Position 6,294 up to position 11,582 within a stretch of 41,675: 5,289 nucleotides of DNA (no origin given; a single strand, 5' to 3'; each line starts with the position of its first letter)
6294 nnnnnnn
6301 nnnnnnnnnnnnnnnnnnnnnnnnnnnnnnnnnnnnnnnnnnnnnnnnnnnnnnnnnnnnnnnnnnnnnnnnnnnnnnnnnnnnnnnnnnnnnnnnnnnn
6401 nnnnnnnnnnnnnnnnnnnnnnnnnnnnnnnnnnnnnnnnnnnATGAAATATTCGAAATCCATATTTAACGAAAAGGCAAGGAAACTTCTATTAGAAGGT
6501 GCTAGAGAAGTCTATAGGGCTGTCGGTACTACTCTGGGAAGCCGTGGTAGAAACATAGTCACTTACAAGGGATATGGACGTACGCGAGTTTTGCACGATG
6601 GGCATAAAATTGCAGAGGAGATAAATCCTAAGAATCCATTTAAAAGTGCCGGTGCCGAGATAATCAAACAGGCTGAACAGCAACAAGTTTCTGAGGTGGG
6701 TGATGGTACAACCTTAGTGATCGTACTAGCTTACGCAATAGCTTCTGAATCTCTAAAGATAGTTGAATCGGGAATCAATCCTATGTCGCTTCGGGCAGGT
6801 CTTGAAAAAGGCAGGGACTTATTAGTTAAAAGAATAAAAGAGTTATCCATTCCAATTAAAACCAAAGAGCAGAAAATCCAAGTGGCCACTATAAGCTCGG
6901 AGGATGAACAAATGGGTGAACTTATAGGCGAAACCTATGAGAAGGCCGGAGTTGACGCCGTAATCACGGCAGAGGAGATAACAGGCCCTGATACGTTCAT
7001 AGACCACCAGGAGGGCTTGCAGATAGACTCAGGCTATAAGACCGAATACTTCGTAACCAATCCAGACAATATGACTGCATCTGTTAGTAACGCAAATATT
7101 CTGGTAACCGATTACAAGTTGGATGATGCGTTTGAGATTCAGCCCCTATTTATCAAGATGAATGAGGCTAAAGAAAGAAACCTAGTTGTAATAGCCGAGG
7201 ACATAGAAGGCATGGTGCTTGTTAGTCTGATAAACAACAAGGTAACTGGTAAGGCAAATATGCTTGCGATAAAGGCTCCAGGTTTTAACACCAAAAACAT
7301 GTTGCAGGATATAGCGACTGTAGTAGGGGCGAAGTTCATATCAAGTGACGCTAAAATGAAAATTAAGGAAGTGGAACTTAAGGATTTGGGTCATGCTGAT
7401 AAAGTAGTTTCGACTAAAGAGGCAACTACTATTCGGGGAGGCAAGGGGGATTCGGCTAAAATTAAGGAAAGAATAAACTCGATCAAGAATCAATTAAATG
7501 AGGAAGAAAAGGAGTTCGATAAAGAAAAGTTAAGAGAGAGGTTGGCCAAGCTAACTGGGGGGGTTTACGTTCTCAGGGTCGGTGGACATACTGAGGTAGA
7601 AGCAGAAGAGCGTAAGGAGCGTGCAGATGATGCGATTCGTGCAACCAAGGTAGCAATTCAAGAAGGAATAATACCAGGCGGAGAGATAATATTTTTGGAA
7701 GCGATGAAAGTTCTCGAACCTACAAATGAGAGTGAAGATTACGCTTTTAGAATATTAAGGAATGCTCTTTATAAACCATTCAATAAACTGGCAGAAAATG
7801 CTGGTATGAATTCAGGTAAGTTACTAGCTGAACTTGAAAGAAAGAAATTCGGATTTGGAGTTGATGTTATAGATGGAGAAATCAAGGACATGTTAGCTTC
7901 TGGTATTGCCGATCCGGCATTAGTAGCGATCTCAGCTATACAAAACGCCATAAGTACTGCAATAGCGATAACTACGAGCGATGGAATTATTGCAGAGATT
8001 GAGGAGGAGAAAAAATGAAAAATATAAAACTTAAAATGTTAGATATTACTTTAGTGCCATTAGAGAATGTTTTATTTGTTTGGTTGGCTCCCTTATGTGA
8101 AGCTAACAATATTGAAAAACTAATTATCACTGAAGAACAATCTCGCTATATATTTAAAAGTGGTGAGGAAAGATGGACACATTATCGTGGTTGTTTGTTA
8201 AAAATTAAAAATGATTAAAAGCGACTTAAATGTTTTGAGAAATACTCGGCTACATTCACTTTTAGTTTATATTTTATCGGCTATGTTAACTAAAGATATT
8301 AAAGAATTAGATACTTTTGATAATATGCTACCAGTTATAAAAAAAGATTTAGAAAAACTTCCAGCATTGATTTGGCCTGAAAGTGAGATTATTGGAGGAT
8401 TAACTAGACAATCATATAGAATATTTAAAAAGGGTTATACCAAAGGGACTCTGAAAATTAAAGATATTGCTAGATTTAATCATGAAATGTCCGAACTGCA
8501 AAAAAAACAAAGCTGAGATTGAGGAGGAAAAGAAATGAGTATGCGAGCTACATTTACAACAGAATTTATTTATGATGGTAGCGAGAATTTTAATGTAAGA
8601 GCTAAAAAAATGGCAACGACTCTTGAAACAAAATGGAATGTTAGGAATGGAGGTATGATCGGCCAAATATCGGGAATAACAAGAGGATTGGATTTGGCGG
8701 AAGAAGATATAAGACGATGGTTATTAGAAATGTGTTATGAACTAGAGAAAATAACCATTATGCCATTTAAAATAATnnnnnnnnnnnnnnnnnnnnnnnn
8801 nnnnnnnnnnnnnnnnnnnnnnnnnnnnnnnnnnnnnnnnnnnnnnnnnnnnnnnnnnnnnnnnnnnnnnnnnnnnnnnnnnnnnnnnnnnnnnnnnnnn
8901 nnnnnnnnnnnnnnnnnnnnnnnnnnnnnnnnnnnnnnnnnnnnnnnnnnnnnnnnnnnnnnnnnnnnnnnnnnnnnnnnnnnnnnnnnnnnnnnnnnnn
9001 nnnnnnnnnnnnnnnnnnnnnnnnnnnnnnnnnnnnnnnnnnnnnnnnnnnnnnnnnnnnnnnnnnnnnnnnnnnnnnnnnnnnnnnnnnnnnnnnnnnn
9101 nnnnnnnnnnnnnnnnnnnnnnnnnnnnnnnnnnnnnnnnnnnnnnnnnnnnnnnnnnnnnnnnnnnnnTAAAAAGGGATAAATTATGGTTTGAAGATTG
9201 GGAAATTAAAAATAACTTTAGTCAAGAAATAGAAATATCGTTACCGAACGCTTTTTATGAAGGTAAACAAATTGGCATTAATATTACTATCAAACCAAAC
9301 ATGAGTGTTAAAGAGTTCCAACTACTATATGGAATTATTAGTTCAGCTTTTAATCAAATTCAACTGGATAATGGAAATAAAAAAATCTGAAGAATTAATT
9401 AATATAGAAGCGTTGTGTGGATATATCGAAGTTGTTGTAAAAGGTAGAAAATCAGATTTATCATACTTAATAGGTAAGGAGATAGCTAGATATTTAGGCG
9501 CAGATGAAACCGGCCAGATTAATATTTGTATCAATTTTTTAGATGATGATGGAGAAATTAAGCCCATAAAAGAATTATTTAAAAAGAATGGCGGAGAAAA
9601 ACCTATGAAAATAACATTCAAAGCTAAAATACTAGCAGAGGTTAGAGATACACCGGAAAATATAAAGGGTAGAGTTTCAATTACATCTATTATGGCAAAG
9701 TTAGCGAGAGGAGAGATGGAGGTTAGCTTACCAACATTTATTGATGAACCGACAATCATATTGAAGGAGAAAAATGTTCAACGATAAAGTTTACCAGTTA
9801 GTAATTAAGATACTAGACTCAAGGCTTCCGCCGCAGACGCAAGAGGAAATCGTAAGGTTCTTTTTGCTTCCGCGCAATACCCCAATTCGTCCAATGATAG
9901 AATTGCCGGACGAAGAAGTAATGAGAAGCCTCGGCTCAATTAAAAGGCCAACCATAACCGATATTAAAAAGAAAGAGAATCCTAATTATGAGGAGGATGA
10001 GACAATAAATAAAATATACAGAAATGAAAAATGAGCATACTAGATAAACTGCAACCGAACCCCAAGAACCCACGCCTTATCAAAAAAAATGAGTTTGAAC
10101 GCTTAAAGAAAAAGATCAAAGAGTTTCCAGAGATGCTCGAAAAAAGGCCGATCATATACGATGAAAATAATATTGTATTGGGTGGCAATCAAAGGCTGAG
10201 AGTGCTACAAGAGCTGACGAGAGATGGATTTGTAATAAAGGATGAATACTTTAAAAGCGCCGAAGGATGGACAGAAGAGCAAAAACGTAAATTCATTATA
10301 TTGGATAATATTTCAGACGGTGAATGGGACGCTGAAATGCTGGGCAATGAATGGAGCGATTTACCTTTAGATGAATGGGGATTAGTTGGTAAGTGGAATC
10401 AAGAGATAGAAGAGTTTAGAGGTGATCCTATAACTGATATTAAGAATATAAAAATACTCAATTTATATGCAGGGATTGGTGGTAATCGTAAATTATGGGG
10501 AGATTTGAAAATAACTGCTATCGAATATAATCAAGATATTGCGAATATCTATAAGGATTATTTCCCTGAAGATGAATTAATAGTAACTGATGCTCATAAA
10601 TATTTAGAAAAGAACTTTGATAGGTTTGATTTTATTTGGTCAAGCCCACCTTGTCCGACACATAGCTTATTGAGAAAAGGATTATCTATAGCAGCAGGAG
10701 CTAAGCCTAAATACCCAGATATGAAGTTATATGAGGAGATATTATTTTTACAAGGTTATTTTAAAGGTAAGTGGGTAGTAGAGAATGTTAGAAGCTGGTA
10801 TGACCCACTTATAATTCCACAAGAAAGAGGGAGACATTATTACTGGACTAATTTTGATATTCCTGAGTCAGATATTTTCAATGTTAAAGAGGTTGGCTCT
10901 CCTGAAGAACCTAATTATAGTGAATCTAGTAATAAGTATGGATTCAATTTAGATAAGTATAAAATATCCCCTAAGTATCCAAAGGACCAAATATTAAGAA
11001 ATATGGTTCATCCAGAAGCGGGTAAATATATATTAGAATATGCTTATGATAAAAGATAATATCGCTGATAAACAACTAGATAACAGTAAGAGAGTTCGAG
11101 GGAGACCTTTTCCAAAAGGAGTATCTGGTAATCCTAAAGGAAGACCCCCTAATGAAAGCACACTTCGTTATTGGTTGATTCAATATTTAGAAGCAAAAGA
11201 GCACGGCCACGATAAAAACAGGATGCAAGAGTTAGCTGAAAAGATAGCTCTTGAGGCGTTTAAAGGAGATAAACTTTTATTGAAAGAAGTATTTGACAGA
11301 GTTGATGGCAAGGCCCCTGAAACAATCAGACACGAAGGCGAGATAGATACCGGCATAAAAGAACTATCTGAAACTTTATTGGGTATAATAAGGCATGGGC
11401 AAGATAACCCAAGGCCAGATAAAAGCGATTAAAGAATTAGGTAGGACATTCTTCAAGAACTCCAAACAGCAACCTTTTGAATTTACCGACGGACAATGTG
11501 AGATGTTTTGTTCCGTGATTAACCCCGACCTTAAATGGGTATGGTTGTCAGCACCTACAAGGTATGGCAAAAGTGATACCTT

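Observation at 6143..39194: Genome-wide (G)TGnTATAAT element 5-8 nt upstream of ATGs lacking SD: a leaderless-mRNA expression system for late genes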

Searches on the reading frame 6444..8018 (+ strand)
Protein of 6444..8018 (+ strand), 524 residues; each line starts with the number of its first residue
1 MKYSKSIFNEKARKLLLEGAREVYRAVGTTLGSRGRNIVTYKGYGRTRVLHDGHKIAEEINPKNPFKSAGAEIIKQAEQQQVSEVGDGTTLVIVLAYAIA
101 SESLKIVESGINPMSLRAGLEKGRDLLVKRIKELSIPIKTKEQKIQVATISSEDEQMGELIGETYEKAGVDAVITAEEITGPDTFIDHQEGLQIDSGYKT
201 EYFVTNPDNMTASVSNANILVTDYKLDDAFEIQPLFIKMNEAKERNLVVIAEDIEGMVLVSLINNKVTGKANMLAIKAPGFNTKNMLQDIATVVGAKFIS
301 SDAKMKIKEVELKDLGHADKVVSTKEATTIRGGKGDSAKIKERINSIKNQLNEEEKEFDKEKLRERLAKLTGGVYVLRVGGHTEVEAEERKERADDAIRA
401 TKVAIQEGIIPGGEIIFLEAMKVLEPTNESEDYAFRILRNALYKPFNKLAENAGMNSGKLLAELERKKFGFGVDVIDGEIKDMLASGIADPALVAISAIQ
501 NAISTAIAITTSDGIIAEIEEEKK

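Call 11: find_homologous_proteins(query=window:6444-8018:+, max_evalue=1e-30)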
Query window:6444-8018:+ (524 aa): 7923 proteins with E <= 1e-30 among 8000 candidates; the best 120 are listed.
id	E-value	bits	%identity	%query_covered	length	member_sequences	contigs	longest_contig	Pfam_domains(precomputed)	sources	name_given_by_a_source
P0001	0.0e+0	1105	100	100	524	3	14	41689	PF00118.30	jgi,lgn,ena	-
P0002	2.5e-259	879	78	100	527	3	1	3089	PF00118.30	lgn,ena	-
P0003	1.7e-251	853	76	100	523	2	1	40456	PF00118.30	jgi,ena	-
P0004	9.5e-247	837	74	100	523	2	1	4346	PF00118.30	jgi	jgi:chaperonin GroEL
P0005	3.9e-216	736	67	99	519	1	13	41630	PF00118.30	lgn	-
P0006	1.5e-215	734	65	99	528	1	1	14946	PF00118.30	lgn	-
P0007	9.0e-210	715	64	100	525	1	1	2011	PF00118.30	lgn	-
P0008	3.5e-208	710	63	100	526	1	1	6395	PF00118.30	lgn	-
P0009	2.1e-205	701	63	100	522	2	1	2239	PF00118.30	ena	-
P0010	4.2e-204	697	63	99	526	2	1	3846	PF00118.30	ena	-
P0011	2.6e-203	694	63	100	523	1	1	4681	PF00118.30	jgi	jgi:chaperonin GroEL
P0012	2.0e-201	688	61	100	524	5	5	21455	PF00118.30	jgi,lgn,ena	-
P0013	3.6e-197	674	59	100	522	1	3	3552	PF00118.30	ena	-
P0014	3.3e-196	671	62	100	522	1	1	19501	PF00118.30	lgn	-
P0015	4.1e-196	670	62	99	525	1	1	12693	PF00118.30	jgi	jgi:chaperonin GroEL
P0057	5.6e-128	446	45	99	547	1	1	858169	PF00118.30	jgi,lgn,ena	-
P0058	9.7e-128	445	45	98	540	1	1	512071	PF00118.30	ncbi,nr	ncbi:chaperonin GroEL [Candidatus Daviesbacteria bacterium]|nr:chaperonin GroEL [Candidatus Daviesba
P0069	2.5e-126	440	44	98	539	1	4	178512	PF00118.30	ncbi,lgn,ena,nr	ncbi:MAG: chaperonin GroEL [Patescibacteria group bacterium]|nr:chaperonin GroEL [Patescibacteria gr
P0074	5.6e-126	439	44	99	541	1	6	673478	PF00118.30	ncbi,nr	ncbi:MAG: chaperonin GroEL [Thermoflexales bacterium]|nr:chaperonin GroEL [Thermoflexales bacterium]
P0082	1.6e-125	438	45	98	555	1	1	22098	PF00118.30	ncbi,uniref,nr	ncbi:chaperonin GroEL [candidate division WWE3 bacterium]|uniref:Chaperonin GroEL n=1 Tax=candidate 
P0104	8.8e-125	435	45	99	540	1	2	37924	PF00118.30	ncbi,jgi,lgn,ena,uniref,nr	ncbi:chaperonin GroL [candidate division CPR3 bacterium 4484_211]|uniref:Chaperonin GroEL n=1 Tax=ca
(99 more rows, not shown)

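Call 30: find_encoding_contigs(protein=P0058, flank=10000, max_places=1)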
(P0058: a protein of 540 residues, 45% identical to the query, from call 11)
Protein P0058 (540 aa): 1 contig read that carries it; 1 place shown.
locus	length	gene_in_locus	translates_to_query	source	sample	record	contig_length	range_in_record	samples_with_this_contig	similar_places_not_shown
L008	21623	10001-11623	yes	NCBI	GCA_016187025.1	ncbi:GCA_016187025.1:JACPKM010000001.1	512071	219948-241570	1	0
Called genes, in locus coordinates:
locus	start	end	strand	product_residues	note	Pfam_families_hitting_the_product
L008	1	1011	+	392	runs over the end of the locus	PF01590:GAF, PF13185:GAF_2, PF02518:HATPase_c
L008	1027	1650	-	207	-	PF02834:LigT_PEase, PF13563:2_5_RNA_ligase2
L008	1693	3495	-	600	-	PF12229:PG_binding_4 (weak), PF04294:VanW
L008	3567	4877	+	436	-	PF01547:SBP_bac_1, PF13416:SBP_bac_8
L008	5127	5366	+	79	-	-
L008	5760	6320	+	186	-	PF06821:Ser_hydrolase, PF10230:LIDHydrolase (faint)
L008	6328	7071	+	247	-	PF00106:adh_short, PF08659:KR, PF23441:SDR, PF01370:Epimerase (weak), PF13561:adh_short_C2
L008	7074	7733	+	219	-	PF00657:Lipase_GDSL, PF13472:Lipase_GDSL_2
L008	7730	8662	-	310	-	PF01565:FAD_binding_4, PF02873:MurB_C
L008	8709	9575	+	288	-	-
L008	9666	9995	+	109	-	PF00166:Cpn10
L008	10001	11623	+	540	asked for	PF00118:Cpn60_TCP1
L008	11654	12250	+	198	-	PF03703:bPH_2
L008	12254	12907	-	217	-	PF01551:Peptidase_M23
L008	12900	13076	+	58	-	-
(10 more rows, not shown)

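Call 31: find_encoding_contigs(protein=P0057, flank=10000, max_places=1)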
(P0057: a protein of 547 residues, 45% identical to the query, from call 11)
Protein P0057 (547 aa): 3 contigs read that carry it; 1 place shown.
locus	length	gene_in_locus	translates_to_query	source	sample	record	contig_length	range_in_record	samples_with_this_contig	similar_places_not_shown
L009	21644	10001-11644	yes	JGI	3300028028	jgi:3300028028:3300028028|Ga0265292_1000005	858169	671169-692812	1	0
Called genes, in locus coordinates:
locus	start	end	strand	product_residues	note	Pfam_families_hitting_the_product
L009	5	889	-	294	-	PF01073:3Beta_HSD, PF01370:Epimerase, PF02719:Polysacc_synt_2 (weak), PF07993:NAD_binding_4 (faint), PF16363:GDP_Man_Dehyd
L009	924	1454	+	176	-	-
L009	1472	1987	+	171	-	-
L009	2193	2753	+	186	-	-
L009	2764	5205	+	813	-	PF00690:Cation_ATPase_N, PF00122:E1-E2_ATPase, PF00702:Hydrolase, PF13246:Cation_ATPase, PF08282:Hydrolase_3 (weak), PF00689:Cation_ATPase_C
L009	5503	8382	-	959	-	PF03699:UPF0182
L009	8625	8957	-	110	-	PF01035:DNA_binding_1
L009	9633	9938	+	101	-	PF00166:Cpn10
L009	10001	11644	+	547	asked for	PF00118:Cpn60_TCP1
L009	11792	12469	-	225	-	PF01551:Peptidase_M23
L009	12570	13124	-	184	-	PF00719:Pyrophosphatase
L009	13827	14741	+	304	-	PF08308:PEGA, PF08239:SH3_3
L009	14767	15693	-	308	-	PF01040:UbiA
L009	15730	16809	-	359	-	PF00953:Glycos_transf_4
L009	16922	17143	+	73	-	-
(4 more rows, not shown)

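Call 32: find_encoding_contigs(protein=P0069, flank=10000, max_places=1)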
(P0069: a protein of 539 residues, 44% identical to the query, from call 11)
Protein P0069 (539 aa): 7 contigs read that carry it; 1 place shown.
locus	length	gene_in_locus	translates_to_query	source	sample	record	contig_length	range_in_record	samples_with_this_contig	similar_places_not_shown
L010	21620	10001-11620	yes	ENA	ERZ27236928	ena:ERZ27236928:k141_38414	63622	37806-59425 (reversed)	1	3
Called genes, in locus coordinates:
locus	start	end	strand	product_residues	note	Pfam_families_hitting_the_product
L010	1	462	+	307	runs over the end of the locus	PF02574:S-methyl_trans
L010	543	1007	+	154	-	PF00583:Acetyltransf_1, PF13673:Acetyltransf_10, PF13508:Acetyltransf_7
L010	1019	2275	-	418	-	PF05221:AdoHcyase, PF02826:2-Hacid_dh_C, PF00670:AdoHcyase_NAD, PF07991:KARI_N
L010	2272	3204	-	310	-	PF00294:PfkB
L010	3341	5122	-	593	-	PF12229:PG_binding_4 (faint), PF04294:VanW, PF07501:G5 (weak)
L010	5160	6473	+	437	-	PF01547:SBP_bac_1, PF13416:SBP_bac_8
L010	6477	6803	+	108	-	-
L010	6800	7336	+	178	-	PF00561:Abhydrolase_1 (weak), PF06821:Ser_hydrolase, PF12697:Abhydrolase_6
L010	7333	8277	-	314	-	PF01565:FAD_binding_4, PF02873:MurB_C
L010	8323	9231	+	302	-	PF17540:DUF5457 (weak)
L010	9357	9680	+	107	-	PF00166:Cpn10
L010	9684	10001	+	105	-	-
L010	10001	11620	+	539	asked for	PF00118:Cpn60_TCP1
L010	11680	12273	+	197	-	PF03703:bPH_2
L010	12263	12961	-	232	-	PF01551:Peptidase_M23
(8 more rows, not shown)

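Call 45: find_encoding_contigs(protein=P0074, flank=10000, max_places=1)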
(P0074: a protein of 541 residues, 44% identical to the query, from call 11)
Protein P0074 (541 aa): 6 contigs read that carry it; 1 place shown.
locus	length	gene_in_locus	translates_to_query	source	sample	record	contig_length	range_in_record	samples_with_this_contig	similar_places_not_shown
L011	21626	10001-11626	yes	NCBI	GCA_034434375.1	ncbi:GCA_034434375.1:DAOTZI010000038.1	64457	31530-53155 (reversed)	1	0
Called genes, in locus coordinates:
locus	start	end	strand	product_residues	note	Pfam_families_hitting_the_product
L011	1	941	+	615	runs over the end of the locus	PF13231:PMT_2 (weak)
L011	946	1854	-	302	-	PF14870:PSII_BNR (faint), PF15902:Sortilin-Vps10 (weak), PF02012:BNR (faint)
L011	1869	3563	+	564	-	-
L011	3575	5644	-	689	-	PF00596:Aldolase_II, PF00106:adh_short, PF08659:KR, PF13561:adh_short_C2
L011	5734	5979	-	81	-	-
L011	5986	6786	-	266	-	PF00535:Glycos_transf_2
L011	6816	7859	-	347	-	PF01087:GalP_UDP_transf, PF02744:GalP_UDP_tr_C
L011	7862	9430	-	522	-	PF13624:SurA_N_3 (weak), PF00578:AhpC-TSA, PF08534:Redoxin, PF00085:Thioredoxin (weak), PF13098:Thioredoxin_2, PF13905:Thioredoxin_8, PF00578:AhpC-TSA, PF08534:Redoxin, +1 more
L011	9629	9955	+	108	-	PF00166:Cpn10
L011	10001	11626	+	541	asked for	PF00118:Cpn60_TCP1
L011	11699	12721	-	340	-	PF26514:DUF8173 (weak)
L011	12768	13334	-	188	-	-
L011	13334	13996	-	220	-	PF04542:Sigma70_r2, PF08281:Sigma70_r4_2, PF04545:Sigma70_r4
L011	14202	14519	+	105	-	PF14864:Alkyl_sulf_C, PF02036:SCP2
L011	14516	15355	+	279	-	PF12680:SnoaL_2, PF07366:SnoaL (weak)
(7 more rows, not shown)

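Call 46: find_encoding_contigs(protein=P0082, flank=10000, max_places=1)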
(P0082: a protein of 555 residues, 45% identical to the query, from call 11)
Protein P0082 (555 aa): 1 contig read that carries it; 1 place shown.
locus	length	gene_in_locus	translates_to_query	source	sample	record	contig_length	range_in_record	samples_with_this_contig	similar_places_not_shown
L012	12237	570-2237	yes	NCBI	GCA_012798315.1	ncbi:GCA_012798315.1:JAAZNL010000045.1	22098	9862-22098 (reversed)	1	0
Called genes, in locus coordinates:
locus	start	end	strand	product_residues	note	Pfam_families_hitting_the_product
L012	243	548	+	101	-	PF00166:Cpn10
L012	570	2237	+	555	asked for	PF00118:Cpn60_TCP1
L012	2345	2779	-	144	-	PF00011:HSP20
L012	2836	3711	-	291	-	PF01909:NTP_transf_2 (weak)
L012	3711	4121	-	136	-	PF00075:RNase_H, PF13456:RVT_3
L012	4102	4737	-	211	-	PF02706:Wzz (weak)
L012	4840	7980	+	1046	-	PF01073:3Beta_HSD, PF01370:Epimerase, PF02719:Polysacc_synt_2 (faint), PF16363:GDP_Man_Dehyd, PF07993:NAD_binding_4 (weak), PF13196:DUF4012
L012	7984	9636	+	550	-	PF12666:PrgI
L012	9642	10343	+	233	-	PF26593:TraC-like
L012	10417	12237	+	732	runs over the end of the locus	PF01935:DUF87 (weak), PF12846:AAA_10, PF19044:P-loop_TraG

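Call 47: find_encoding_contigs(protein=P0104, flank=10000, max_places=1)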
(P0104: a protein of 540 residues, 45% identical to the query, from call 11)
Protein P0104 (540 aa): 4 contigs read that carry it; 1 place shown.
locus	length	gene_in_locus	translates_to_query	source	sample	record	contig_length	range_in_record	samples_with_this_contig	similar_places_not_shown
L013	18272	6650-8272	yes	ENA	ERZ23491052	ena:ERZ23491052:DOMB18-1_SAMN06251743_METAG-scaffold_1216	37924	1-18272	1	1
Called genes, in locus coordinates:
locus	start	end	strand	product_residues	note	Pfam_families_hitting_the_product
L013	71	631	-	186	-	PF01966:HD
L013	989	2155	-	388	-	PF00226:DnaJ, PF01556:DnaJ_C, PF15777:Anti-TRAP (faint), PF00684:DnaJ_CXXCXGXG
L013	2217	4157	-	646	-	PF00012:HSP70, PF06723:MreB_Mbl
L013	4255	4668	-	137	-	PF01025:GrpE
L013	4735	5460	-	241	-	PF01628:HrcA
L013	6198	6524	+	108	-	PF00166:Cpn10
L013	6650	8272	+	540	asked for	PF00118:Cpn60_TCP1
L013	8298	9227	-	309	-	-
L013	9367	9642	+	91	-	-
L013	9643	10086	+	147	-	-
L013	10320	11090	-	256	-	-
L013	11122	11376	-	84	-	-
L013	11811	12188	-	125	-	PF00072:Response_reg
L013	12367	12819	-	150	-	-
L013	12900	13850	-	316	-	PF01699:Na_Ca_ex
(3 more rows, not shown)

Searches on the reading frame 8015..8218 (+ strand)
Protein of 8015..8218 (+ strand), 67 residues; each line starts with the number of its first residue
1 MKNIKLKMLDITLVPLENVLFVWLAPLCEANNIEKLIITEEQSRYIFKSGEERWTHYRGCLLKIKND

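Call 83: search_protein_families(library=pfam, proteins=[window:8015-8218:+], max_evalue=0.01)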
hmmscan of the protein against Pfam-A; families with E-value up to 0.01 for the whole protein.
window:8015-8218:+ (67 aa): 0 families

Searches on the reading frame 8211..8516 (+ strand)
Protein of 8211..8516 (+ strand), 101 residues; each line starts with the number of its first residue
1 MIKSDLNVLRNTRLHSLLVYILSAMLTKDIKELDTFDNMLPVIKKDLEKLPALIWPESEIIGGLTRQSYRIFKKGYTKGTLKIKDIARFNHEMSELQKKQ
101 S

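Call 15: search_protein_families(library=pfam, proteins=[window:8211-8516:+], max_evalue=0.01)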
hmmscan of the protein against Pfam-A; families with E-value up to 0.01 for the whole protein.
window:8211-8516:+ (101 aa): 0 families

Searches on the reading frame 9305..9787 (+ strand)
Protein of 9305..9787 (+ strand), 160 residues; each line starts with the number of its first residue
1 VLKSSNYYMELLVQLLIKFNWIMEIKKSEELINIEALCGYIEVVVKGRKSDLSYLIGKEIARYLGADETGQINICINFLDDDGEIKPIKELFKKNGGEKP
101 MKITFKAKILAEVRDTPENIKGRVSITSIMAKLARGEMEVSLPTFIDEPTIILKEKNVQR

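Call 15: search_protein_families(library=pfam, proteins=[window:9305-9787:+], max_evalue=0.01)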
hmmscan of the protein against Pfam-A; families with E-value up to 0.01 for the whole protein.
window:9305-9787:+ (160 aa): 0 families

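Call 75: search_protein_families(library=phrogs, proteins=[window:9305-9787:+], max_evalue=0.01)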
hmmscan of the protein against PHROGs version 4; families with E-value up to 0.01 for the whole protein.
window:9305-9787:+ (160 aa): 0 families

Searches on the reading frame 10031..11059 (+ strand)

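Call 15: search_protein_families(library=pfam, proteins=[window:10031-11059:+], max_evalue=0.01)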
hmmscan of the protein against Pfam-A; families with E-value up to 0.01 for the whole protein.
window:10031-11059:+ (342 aa): 1 family
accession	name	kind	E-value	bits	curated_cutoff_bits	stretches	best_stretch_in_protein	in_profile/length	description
PF00145.23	DNA_methylase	-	5.6e-07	29.7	22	1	140-216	1-79/324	C-5 cytosine-specific DNA methylase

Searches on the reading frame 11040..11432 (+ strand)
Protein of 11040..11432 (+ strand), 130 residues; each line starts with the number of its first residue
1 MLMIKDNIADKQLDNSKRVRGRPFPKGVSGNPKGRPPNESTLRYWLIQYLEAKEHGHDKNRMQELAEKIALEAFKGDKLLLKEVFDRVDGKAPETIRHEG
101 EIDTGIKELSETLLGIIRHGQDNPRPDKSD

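Call 15: search_protein_families(library=pfam, proteins=[window:11040-11432:+], max_evalue=0.01)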
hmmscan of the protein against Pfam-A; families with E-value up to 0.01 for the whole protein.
window:11040-11432:+ (130 aa): 1 family
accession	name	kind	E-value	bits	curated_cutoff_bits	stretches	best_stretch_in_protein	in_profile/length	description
PF18932.5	DUF5681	-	1.4e-09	38.8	27.5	1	23-91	4-75/77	Family of unknown function (DUF5681)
